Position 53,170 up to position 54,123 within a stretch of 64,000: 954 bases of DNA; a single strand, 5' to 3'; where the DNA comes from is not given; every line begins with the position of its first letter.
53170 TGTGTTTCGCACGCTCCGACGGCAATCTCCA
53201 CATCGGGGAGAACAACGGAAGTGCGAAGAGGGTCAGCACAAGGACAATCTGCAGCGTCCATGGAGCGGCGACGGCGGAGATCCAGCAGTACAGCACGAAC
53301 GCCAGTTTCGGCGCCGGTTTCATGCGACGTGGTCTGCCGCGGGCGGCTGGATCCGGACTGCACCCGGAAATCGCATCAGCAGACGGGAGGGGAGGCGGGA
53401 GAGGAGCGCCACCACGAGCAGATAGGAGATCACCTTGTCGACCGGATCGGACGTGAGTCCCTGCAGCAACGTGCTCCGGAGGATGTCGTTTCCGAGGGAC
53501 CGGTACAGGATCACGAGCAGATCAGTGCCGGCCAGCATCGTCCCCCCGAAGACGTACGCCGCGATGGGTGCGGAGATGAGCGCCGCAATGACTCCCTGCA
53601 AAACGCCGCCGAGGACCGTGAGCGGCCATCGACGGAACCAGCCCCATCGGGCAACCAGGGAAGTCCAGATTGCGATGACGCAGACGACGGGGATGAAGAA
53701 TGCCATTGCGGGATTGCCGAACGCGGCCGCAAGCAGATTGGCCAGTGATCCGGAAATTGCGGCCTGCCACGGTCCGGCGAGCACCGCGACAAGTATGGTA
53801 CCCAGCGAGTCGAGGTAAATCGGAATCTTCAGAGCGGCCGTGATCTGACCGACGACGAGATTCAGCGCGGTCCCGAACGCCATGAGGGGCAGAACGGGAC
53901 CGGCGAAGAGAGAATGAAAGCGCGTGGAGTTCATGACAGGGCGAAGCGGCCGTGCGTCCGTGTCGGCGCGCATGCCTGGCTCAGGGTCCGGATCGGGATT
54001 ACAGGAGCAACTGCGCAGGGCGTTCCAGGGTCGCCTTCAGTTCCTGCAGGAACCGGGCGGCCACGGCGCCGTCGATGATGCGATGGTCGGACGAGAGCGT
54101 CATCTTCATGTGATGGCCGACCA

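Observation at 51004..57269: Pyruvate dehydrogenase E1alpha-E1beta-E2 genes run directly into a complete ECF transporter (S-T-A-A')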

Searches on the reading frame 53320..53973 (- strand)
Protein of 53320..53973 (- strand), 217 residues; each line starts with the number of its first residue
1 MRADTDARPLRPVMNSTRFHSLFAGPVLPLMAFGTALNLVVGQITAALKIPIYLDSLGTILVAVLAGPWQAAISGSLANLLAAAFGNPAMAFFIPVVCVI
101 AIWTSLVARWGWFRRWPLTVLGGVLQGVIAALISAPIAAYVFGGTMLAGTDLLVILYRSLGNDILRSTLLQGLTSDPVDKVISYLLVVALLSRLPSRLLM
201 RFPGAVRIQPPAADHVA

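Call 4: search_protein_families(library=pfam, proteins=[window:53320-53973:-], max_evalue=0.01)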
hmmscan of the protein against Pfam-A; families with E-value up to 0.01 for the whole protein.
window:53320-53973:- (217 aa): 1 family
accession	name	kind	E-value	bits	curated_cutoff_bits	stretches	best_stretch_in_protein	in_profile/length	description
PF12822.12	ECF_trnsprt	-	0.00011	22.8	30.7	1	31-147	6-123/169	ECF transporter, substrate-specific component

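Call 5: search_protein_families(library=ncbifam, proteins=[window:53320-53973:-], max_evalue=0.01)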
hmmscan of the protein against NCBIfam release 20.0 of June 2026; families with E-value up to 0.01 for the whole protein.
window:53320-53973:- (217 aa): 1 family
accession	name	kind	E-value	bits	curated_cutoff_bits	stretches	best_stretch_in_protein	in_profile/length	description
NF045596.1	ECF_S_CD3073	equivalog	1.8e-34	118.9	180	1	30-198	3-172/174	CD3073 family putative ECF transporter S component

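Call 12: find_homologous_proteins(query=window:53320-53973:-, max_evalue=0.001)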
Query window:53320-53973:- (217 aa): 718 proteins with E <= 0.001 among 4144 candidates; the best 120 are listed.
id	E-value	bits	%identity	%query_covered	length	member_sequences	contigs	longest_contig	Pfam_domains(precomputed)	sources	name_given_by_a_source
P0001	3.4e-108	378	88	94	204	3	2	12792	-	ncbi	-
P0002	2.3e-91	323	74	91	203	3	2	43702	PF12822.13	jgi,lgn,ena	-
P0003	6.1e-84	299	80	81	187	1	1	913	PF12822.13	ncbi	-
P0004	1.3e-79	285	68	92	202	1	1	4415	-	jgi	jgi:energy-coupling factor transport system substrate-specific component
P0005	1.5e-77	278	66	87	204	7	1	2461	-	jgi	-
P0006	1.4e-72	262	65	86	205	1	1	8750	PF12822.13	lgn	-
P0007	2.2e-72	261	62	89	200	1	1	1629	PF12822.13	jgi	jgi:energy-coupling factor transport system substrate-specific component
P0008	8.0e-72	259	62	91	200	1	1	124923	PF12822.13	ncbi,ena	-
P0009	8.0e-72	259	64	86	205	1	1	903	PF12822.13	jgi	jgi:energy-coupling factor transport system substrate-specific component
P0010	1.9e-71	258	62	90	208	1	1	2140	PF12822.13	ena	-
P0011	2.2e-71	258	65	88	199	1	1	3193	PF12822.13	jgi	jgi:energy-coupling factor transport system substrate-specific component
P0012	2.3e-71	258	63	92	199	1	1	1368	PF12822.13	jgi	jgi:energy-coupling factor transport system substrate-specific component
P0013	4.4e-71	257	64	86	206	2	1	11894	PF12822.13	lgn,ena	-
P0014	4.6e-71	257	65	86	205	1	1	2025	PF12822.13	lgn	-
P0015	6.5e-71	256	61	90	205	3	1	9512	PF12822.13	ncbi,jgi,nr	ncbi:MAG TPA: ECF transporter S component [Bacteroidetes bacterium]|nr:ECF transporter S component [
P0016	7.0e-71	256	62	93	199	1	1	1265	PF12822.13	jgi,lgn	jgi:energy-coupling factor transport system substrate-specific component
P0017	7.3e-71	256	61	93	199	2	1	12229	PF12822.13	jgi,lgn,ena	jgi:energy-coupling factor transport system substrate-specific component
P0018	7.8e-71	256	65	85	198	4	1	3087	PF12822.13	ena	-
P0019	8.3e-71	256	63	86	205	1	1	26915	PF12822.13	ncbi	-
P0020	9.3e-71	256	62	90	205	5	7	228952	PF12822.13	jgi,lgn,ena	jgi:energy-coupling factor transport system substrate-specific component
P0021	9.8e-71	256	61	91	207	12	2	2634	PF12822.13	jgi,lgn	-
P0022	1.1e-70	256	62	93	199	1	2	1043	PF12822.13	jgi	jgi:energy-coupling factor transport system substrate-specific component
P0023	1.1e-70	256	62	93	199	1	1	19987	PF12822.13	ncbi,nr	ncbi:MAG: hypothetical protein NTZ35_03175 [Ignavibacteriales bacterium]|nr:hypothetical protein [Ig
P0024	1.3e-70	255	64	88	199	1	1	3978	PF12822.13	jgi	jgi:energy-coupling factor transport system substrate-specific component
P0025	1.5e-70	255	62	93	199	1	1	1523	PF12822.13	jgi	jgi:energy-coupling factor transport system substrate-specific component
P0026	1.8e-70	255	61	92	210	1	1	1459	PF12822.13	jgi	-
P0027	1.8e-70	255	61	92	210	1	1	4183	PF12822.13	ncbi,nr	ncbi:MAG TPA: ECF transporter S component [Bacteroidota bacterium]|nr:ECF transporter S component [B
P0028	2.5e-70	255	60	92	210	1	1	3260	PF12822.13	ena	-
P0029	2.6e-70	255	63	86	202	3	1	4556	PF12822.13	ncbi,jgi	-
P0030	2.7e-70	254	61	93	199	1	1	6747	PF12822.13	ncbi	-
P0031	2.8e-70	254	67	85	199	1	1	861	PF12822.13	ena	-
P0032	2.9e-70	254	61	93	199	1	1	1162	PF12822.13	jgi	jgi:energy-coupling factor transport system substrate-specific component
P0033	3.5e-70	254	62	89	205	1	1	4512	PF12822.13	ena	-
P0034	4.1e-70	254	61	89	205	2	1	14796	PF12822.13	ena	-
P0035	5.5e-70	253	61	93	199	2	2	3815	PF12822.13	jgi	jgi:energy-coupling factor transport system substrate-specific component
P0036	6.4e-70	253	63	88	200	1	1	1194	PF12822.13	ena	-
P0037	6.7e-70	253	62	93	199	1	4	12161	PF12822.13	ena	-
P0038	7.1e-70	253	60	93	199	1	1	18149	PF12822.13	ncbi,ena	-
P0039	8.3e-70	253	63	88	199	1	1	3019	PF12822.13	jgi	jgi:energy-coupling factor transport system substrate-specific component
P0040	8.7e-70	253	65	85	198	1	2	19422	PF12822.13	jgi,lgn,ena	-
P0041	9.7e-70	253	60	93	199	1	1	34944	PF12822.13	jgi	jgi:energy-coupling factor transport system substrate-specific component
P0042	1.1e-69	253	63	88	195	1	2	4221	PF12822.13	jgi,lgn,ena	jgi:energy-coupling factor transport system substrate-specific component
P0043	1.2e-69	252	63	89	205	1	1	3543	PF12822.13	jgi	jgi:energy-coupling factor transport system substrate-specific component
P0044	1.4e-69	252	62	89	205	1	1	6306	PF12822.13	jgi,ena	jgi:energy-coupling factor transport system substrate-specific component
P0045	1.6e-69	252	65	85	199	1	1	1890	PF12822.13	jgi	jgi:energy-coupling factor transport system substrate-specific component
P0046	2.6e-69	251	63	88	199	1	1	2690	PF12822.13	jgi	jgi:energy-coupling factor transport system substrate-specific component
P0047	3.2e-69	251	64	88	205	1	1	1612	PF12822.13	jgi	jgi:energy-coupling factor transport system substrate-specific component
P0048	3.5e-69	251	64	88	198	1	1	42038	PF12822.13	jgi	jgi:energy-coupling factor transport system substrate-specific component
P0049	4.3e-69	251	61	93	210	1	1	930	PF12822.13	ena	-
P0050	4.7e-69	250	60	93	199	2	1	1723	PF12822.13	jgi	jgi:energy-coupling factor transport system substrate-specific component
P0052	5.0e-69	250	62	89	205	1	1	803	PF12822.13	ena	-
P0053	6.1e-69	250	61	89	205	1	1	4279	PF12822.13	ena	-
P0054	6.5e-69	250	63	90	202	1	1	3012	PF12822.13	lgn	-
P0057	7.6e-69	250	64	85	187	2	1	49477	PF12822.13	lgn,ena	-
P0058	7.9e-69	250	63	88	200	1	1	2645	PF12822.13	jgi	jgi:energy-coupling factor transport system substrate-specific component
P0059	8.0e-69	250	61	89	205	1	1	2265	PF12822.13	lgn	-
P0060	9.3e-69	249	60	93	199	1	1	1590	PF12822.13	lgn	-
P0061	1.4e-68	249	61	89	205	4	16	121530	PF12822.13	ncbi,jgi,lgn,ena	ncbi:MAG: ECF transporter S component [Bacteroidota bacterium]|jgi:energy-coupling factor transport 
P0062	1.5e-68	249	62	88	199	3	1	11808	PF12822.13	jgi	jgi:energy-coupling factor transport system substrate-specific component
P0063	1.6e-68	249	59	93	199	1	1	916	PF12822.13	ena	-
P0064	1.8e-68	249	62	88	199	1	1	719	PF12822.13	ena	-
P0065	1.8e-68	248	61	91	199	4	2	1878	PF12822.13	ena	-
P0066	1.9e-68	248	63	88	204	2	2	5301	PF12822.13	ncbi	ncbi:MAG: hypothetical protein AABZ02_05275, partial [Bacteroidota bacterium]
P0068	2.2e-68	248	64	87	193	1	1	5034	PF12822.13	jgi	jgi:energy-coupling factor transport system substrate-specific component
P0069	2.7e-68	248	60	92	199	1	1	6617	PF12822.13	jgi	jgi:energy-coupling factor transport system substrate-specific component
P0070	3.0e-68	248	61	89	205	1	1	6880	PF12822.13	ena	-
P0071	3.0e-68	248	60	93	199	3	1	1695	PF12822.13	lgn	-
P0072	3.1e-68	248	61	89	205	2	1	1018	PF12822.13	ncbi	-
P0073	3.2e-68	248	61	88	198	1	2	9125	PF12822.13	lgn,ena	-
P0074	3.6e-68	248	61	88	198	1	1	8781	PF12822.13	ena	-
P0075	3.7e-68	247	61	89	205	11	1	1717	PF12822.13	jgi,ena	-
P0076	3.9e-68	247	61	88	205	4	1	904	PF12822.13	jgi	jgi:energy-coupling factor transport system substrate-specific component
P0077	3.9e-68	247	60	89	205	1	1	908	PF12822.13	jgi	jgi:energy-coupling factor transport system substrate-specific component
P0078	4.1e-68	247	59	94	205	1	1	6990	PF12822.13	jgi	jgi:energy-coupling factor transport system substrate-specific component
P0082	4.9e-68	247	63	85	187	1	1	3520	PF12822.13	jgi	jgi:energy-coupling factor transport system substrate-specific component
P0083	5.3e-68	247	61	89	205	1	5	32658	PF12822.13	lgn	-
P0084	7.7e-68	246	60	88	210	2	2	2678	PF12822.13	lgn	-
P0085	7.7e-68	246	61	88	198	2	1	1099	PF12822.13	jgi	jgi:energy-coupling factor transport system substrate-specific component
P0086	9.2e-68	246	60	93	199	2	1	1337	PF12822.13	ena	-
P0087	1.0e-67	246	60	91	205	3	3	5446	PF12822.13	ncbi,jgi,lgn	jgi:energy-coupling factor transport system substrate-specific component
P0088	1.0e-67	246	59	93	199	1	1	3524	PF12822.13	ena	-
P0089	1.2e-67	246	59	92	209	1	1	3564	PF12822.13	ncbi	-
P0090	1.3e-67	246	61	89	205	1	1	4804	PF12822.13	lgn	-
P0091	1.3e-67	246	59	91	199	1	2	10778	PF12822.13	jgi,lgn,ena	-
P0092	1.3e-67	246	60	91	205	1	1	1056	PF12822.13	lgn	-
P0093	1.6e-67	245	58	94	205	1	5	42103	PF12822.13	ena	-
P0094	2.1e-67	245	62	90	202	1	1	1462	PF12822.13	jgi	jgi:energy-coupling factor transport system substrate-specific component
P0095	2.2e-67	245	64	85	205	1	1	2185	PF12822.13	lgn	-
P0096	2.4e-67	245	59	88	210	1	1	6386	PF12822.13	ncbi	-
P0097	2.7e-67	245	62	85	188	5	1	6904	PF12822.13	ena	-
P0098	3.9e-67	244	60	92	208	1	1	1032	PF12822.13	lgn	-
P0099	4.1e-67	244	60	90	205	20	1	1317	PF12822.13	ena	-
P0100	6.2e-67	243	64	85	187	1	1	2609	PF12822.13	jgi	jgi:energy-coupling factor transport system substrate-specific component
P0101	6.6e-67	243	65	83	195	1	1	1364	PF12822.13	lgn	-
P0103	7.3e-67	243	60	89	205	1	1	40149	PF12822.13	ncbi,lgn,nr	ncbi:MAG: energy-coupling factor ABC transporter permease [Ignavibacteriales bacterium]|nr:energy-co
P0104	7.8e-67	243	60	89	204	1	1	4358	PF12822.13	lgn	-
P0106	9.3e-67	243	59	91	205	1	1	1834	PF12822.13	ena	-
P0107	1.0e-66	243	59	88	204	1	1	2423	PF12822.13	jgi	jgi:energy-coupling factor transport system substrate-specific component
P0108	1.0e-66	243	58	93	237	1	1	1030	PF12822.13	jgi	-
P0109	1.3e-66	242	58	90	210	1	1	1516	PF12822.13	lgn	-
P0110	1.9e-66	242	60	88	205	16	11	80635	PF12822.13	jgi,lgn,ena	jgi:energy-coupling factor transport system substrate-specific component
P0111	2.1e-66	242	58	89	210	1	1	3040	PF12822.13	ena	-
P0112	2.2e-66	242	58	90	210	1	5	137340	PF12822.13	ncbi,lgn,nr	ncbi:MAG: hypothetical protein HBSIN02_10290 [Bacteroidia bacterium]|nr:MAG: hypothetical protein HB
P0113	3.3e-66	241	58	93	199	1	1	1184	PF12822.13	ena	-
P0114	3.7e-66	241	59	89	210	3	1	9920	PF12822.13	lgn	-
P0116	1.2e-65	239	57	92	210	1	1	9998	PF12822.13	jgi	jgi:energy-coupling factor transport system substrate-specific component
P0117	1.6e-65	239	58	90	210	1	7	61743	PF12822.13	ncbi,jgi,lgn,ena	ncbi:MAG: ECF transporter S component [Ignavibacterium sp.]|jgi:energy-coupling factor transport sys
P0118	1.7e-65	239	60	86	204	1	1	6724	PF12822.13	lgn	-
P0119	2.3e-65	238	57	92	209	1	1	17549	PF12822.13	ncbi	-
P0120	2.5e-65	238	63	85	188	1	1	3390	PF12822.13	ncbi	ncbi:MAG TPA: ECF transporter S component [Bacteroidota bacterium]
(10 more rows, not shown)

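Call 13: find_encoding_contigs(protein=P0001, flank=10000, max_places=3)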
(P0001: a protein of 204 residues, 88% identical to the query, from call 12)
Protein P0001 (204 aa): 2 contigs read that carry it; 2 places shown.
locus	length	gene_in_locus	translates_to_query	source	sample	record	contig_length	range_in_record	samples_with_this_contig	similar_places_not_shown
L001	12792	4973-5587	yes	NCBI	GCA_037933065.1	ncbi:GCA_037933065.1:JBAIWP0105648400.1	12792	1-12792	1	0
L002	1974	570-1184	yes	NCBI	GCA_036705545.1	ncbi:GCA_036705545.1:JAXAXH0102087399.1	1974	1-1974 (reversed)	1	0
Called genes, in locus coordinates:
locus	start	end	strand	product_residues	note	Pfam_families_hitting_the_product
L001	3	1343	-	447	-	?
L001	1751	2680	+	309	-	PF00676:E1_dh, PF02775:TPP_enzyme_C, PF13292:DXP_synthase_N, PF00456:Transketolase_N (faint)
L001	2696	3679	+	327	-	PF02779:Transket_pyr, PF02780:Transketolase_C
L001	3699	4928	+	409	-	PF00364:Biotin_lipoyl, PF02817:E3_binding, PF00198:2-oxoacid_dh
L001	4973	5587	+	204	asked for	-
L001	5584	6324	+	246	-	PF02361:CbiQ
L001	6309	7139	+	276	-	PF00005:ABC_tran, PF02463:SMC_N (faint), PF13304:AAA_21 (weak)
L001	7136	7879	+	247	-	PF00005:ABC_tran, PF13555:AAA_29 (faint), PF13304:AAA_21 (faint)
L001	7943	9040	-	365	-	PF01436:NHL (weak)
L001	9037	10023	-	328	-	PF03687:UPF0164, PF03349:Toluene_X (faint), PF19572:PorV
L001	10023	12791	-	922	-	?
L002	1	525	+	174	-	?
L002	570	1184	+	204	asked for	-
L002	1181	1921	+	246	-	PF02361:CbiQ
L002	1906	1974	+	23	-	?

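Call 14: find_encoding_contigs(protein=P0002, flank=10000, max_places=3)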
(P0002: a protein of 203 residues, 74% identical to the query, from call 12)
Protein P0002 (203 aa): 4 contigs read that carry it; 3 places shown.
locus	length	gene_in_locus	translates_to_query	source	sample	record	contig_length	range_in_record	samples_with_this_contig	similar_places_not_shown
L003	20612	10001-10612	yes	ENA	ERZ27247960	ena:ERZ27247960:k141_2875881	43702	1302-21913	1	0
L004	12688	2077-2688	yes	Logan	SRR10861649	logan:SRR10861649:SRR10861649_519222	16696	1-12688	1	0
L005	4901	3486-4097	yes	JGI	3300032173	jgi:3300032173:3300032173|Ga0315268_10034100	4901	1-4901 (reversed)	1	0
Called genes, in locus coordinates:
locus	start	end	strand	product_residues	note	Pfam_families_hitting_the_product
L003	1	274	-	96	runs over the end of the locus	PF00216:Bac_DNA_binding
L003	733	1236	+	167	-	-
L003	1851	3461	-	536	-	PF00890:FAD_binding_2, PF01266:DAO, PF07992:Pyr_redox_2 (faint), PF02910:Succ_DH_flav_C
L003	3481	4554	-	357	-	PF02445:NadA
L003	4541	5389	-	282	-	PF02749:QRPTase_N, PF01729:QRPTase_C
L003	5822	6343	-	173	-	PF00072:Response_reg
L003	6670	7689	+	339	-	PF00676:E1_dh, PF02775:TPP_enzyme_C (weak), PF13292:DXP_synthase_N, PF00456:Transketolase_N (weak)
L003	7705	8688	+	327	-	PF02779:Transket_pyr, PF02780:Transketolase_C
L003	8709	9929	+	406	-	PF00364:Biotin_lipoyl, PF02817:E3_binding, PF00198:2-oxoacid_dh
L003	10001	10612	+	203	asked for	PF12822:ECF_trnsprt (faint)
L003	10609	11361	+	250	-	PF02361:CbiQ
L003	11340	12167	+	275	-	PF00005:ABC_tran, PF02463:SMC_N (faint), PF13304:AAA_21 (faint)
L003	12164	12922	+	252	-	PF00005:ABC_tran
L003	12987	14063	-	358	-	PF01436:NHL (weak)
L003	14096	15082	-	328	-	PF03687:UPF0164 (weak), PF03349:Toluene_X (weak), PF19572:PorV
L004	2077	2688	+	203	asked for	PF12822:ECF_trnsprt (faint)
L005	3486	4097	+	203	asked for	PF12822:ECF_trnsprt (faint)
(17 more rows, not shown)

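Call 15: find_encoding_contigs(protein=P0117, flank=10000, max_places=3)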
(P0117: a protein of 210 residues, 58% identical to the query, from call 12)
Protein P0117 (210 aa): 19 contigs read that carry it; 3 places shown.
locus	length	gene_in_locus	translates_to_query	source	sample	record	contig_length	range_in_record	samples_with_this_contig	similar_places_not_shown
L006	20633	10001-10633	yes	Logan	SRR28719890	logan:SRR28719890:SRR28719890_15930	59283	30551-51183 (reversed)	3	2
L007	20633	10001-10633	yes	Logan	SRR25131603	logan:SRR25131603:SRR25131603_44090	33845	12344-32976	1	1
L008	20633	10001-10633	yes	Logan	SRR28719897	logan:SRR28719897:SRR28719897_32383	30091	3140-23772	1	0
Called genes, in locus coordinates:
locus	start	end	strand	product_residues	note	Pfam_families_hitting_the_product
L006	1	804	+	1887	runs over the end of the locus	PF13205:Big_5, PF13205:Big_5, PF11974:bMG3, PF01835:MG2, PF17962:bMG6 (weak), PF07703:A2M_BRD, PF00207:A2M, PF17973:bMG10, +2 more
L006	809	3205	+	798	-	PF00912:Transgly, PF00905:Transpeptidase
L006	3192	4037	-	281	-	PF13620:CarboxypepD_reg (weak)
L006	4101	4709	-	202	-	-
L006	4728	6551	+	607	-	PF00656:Peptidase_C14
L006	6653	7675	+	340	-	PF00676:E1_dh, PF02775:TPP_enzyme_C, PF13292:DXP_synthase_N, PF00456:Transketolase_N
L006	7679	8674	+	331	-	PF02779:Transket_pyr, PF02780:Transketolase_C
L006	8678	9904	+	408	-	PF00364:Biotin_lipoyl, PF02817:E3_binding, PF00198:2-oxoacid_dh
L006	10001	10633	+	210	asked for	PF12822:ECF_trnsprt (weak)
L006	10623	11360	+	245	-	PF02361:CbiQ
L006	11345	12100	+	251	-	PF00005:ABC_tran, PF02463:SMC_N (faint), PF13304:AAA_21 (weak)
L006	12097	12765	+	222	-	PF00005:ABC_tran, PF13304:AAA_21 (faint)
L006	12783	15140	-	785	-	PF22310:NMB0315_dom_I (faint), PF01464:SLT, PF23577:LysM_RLK (faint), PF01476:LysM, PF23473:LysM3_LYK4_5 (faint), PF01476:LysM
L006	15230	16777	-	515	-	PF01039:Carboxyl_trans, PF03255:ACCA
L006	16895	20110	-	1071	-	PF00873:ACR_tran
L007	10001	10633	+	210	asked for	PF12822:ECF_trnsprt (weak)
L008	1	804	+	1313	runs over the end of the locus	?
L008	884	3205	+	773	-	PF00912:Transgly, PF00905:Transpeptidase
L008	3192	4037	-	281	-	PF13620:CarboxypepD_reg (weak)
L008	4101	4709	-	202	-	-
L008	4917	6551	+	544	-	PF00656:Peptidase_C14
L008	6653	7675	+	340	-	PF00676:E1_dh, PF02775:TPP_enzyme_C, PF13292:DXP_synthase_N, PF00456:Transketolase_N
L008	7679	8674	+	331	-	PF02779:Transket_pyr, PF02780:Transketolase_C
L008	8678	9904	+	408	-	PF00364:Biotin_lipoyl, PF02817:E3_binding, PF00198:2-oxoacid_dh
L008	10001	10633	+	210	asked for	PF12822:ECF_trnsprt (weak)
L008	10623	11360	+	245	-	PF02361:CbiQ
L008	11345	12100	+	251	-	PF00005:ABC_tran, PF02463:SMC_N (faint), PF13304:AAA_21 (weak)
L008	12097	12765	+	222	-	PF00005:ABC_tran, PF13304:AAA_21 (faint)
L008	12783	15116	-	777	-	PF22310:NMB0315_dom_I (faint), PF01464:SLT, PF23577:LysM_RLK (faint), PF01476:LysM, PF23473:LysM3_LYK4_5 (faint), PF01476:LysM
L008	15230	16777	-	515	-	PF01039:Carboxyl_trans, PF03255:ACCA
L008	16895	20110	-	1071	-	PF00873:ACR_tran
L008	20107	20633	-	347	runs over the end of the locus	PF25917:BSH_RND, PF25919:BSH_CusB (weak), PF25973:BSH_CzcB, PF25984:BSH_YknX (weak), PF25876:HH_MFP_RND (weak), PF25954:Beta-barrel_RND_2, PF25967:RND-MFP_C, PF25975:CzcB_C (weak), +2 more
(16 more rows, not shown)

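Call 18: find_related_loci(query=A1, collection=genome_contigs, flank=10000)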
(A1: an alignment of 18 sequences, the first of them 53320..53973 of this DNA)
Query A1 (217 aa) in genome_contigs; peptide patterns used: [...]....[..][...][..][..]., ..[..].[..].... (x = any residue, [..] = any of these).
600 stretches matched a pattern (row limit reached: there are more); 525 encode a relative of the query (tblastn E <= 1e-3); the best 80 are kept; 80 distinct loci.
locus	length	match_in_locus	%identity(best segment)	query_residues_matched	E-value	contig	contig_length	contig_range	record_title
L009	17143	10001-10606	60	2-208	4e-76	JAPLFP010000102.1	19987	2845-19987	MAG: Ignavibacteriales bacterium isolate LacPavin_0920_SED5_MAG_52_10 LacPavin_0920_SED5_scaffold_2253013, whole genome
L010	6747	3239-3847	60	2-209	5e-76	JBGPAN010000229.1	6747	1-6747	MAG: Bacteroidota bacterium isolate OBJ_0618_130150_128 k141_2166618_length_6747_cov_9.1636, whole genome shotgun sequen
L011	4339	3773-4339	62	16-204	9e-76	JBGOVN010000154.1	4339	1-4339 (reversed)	MAG: Bacteroidota bacterium isolate OBJ_0618_7090110_114 k141_6601543_length_4339_cov_12.3626, whole genome shotgun sequ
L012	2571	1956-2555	62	12-209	2e-75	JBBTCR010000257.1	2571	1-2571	MAG: Bacteroidota bacterium isolate H43-bin226_1 H43_bin226_1_000000000257, whole genome shotgun sequence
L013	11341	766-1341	62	18-209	6e-74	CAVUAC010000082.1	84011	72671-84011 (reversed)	MAG: uncultured Bacteroidetes bacterium isolate MFD04408.bin.2.163 genome assembly, contig: contig_79701, whole genome s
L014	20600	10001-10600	60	4-208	9e-74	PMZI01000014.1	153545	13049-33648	MAG: Ignavibacteriae bacterium isolate fen_1268 73.20110800_E3D.28_contig_7867, whole genome shotgun sequence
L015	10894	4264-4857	63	12-209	4e-73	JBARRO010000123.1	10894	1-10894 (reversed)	MAG: Bacteroidota bacterium isolate MFD13499_ilm_asm_bin40 k127_469255, whole genome shotgun sequence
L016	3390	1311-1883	61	18-208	2e-71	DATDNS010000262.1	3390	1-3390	MAG TPA_asm: Bacteroidota bacterium isolate SMAG_U443 k141_1289133, whole genome shotgun sequence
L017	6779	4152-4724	61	18-208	1e-70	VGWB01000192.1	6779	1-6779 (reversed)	MAG: Ignavibacteria bacterium isolate M_DeepCast_400m_m2_062 M_DeepCast_400m_m2_062_Ga0194112_10023989, whole genome sho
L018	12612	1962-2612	54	3-212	1e-70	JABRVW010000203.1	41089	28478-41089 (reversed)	MAG: Ignavibacterium sp. isolate MAG-04r c_000000000258, whole genome shotgun sequence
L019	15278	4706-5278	58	24-212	1e-69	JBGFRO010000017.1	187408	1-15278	MAG: Bacteroidota bacterium isolate BA1A45.2019.Bin.33 NODE_87_length_187408_cov_11.365028, whole genome shotgun sequenc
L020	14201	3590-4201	55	2-208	2e-69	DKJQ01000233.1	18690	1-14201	MAG TPA_asm: Ignavibacteria bacterium UBA6688 UBA6688_contig_1197, whole genome shotgun sequence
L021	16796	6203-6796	57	11-208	2e-69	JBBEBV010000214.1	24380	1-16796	MAG: Bacteroidota bacterium isolate LejiaF_55_30 Lejia_F_3014_length_24380_cov_16, whole genome shotgun sequence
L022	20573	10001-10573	59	24-214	3e-69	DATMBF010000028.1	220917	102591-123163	MAG TPA_asm: Bacteroidota bacterium isolate SMAG_U13346 k141_132923, whole genome shotgun sequence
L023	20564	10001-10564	59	23-210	1e-68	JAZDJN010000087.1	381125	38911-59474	MAG: bacterium isolate MEGAHIT-group-0.487 k141_4946953, whole genome shotgun sequence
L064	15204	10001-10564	43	18-203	1e-40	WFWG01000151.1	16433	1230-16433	MAG: Ardenticatenaceae bacterium isolate S141_12_esom k151_224959, whole genome shotgun sequence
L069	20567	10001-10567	42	16-203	2e-40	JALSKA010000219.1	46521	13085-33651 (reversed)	MAG: Ardenticatenaceae bacterium isolate 354-166_metabat2_scaf2bin.128 354-166_scaffold_623_c1, whole genome shotgun seq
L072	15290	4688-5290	43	4-205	3e-40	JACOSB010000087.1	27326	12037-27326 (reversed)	MAG: Candidatus Acetothermia bacterium isolate NC_groundwater_7_Pr7_B-0.1um_53_18 FFV18_Bp1_scaffold_377137, whole genom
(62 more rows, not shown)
